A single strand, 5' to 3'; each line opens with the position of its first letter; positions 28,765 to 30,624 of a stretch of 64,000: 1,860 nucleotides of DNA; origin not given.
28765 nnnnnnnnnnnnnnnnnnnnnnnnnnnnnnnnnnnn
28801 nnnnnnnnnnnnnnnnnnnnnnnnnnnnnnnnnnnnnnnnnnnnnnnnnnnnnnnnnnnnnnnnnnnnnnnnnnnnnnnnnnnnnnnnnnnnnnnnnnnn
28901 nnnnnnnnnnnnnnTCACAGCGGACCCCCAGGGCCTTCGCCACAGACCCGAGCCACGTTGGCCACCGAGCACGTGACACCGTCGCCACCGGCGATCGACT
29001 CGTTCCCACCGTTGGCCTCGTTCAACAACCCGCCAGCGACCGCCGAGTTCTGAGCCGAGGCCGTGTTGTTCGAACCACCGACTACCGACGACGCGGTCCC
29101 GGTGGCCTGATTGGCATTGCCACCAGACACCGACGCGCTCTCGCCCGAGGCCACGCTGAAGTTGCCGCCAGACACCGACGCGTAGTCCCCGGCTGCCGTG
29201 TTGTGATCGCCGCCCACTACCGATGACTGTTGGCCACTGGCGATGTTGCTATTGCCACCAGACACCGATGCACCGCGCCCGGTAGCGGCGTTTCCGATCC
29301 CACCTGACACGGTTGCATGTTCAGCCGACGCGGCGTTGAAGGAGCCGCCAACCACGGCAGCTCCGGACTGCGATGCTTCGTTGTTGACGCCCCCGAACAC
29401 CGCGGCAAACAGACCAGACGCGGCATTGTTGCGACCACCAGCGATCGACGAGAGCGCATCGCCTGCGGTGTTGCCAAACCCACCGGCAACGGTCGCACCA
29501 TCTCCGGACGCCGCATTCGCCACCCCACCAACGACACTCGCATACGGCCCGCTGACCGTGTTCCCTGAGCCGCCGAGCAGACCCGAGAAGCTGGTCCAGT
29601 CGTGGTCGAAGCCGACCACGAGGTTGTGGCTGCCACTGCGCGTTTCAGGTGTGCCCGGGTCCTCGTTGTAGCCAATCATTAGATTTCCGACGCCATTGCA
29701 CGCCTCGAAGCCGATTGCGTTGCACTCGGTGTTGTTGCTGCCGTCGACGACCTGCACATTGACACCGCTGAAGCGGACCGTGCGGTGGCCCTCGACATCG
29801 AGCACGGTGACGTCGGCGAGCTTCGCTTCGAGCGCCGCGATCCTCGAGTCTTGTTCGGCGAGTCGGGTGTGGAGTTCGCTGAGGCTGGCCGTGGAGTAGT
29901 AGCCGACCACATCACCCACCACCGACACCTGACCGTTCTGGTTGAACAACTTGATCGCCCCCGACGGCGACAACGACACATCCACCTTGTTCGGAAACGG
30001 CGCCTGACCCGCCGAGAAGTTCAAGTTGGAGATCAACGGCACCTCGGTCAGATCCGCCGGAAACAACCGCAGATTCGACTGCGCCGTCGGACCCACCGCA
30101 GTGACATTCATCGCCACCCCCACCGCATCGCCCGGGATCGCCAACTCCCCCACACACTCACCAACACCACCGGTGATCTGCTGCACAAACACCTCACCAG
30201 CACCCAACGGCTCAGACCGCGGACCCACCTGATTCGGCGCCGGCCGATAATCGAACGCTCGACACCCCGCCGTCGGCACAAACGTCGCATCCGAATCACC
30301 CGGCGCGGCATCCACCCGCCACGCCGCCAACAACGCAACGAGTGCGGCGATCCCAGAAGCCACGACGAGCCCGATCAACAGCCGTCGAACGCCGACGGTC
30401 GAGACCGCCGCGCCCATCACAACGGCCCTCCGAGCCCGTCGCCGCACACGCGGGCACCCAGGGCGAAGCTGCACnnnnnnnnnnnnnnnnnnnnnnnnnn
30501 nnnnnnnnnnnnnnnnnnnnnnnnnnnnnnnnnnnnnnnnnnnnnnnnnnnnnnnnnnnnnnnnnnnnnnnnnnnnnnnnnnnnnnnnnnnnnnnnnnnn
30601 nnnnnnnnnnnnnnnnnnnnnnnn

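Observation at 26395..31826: Cluster of modular secreted fibre-like proteins: shared N-domain, YadA-head/tail-fibre-like 15-residue repeats or collagen + phage tail-collar C-termini, with a 469-bp gene-conversion tract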

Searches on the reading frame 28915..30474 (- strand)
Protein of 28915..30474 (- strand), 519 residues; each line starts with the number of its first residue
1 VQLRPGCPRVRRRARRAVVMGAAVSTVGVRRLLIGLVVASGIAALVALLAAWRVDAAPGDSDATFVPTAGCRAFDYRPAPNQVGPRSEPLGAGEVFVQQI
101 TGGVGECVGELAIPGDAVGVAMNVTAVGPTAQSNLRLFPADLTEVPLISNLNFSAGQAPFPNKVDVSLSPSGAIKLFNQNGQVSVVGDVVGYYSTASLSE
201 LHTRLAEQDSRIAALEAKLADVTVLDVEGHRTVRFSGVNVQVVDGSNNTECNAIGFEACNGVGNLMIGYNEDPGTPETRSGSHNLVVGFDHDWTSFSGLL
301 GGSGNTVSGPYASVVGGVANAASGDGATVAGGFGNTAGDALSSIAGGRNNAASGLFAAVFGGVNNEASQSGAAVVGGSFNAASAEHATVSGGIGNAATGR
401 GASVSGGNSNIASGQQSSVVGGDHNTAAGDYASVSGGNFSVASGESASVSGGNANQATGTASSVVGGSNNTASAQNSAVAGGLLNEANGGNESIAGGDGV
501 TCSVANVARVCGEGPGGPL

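Call 4: search_protein_families(library=pfam, proteins=[window:28915-30474:-], max_evalue=0.1)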
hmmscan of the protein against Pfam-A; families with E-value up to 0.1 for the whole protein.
window:28915-30474:- (519 aa): 1 family
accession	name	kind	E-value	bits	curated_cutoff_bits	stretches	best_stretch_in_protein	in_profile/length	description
PF21300.2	LbR_Ice_bind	-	4.6e-06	27.1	30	4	387-481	6-97/97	Grass antifreeze beta roll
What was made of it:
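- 28915..30417 (-): Gene B (500 aa): same layout as A with 13 x 15-aa units, start overlapping A's stop. PF21300 beta-roll, 27.1 bits against a cutoff of 30 (call 4).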

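Call 6: search_protein_families(library=ncbifam, proteins=[window:28915-30474:-], max_evalue=0.1)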
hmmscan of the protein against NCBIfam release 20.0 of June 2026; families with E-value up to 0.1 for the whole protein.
window:28915-30474:- (519 aa): 0 families

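Call 9: search_protein_families(library=phrogs, proteins=[window:28915-30474:-], max_evalue=0.1)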
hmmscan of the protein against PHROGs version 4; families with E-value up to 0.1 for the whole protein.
window:28915-30474:- (519 aa): 0 families
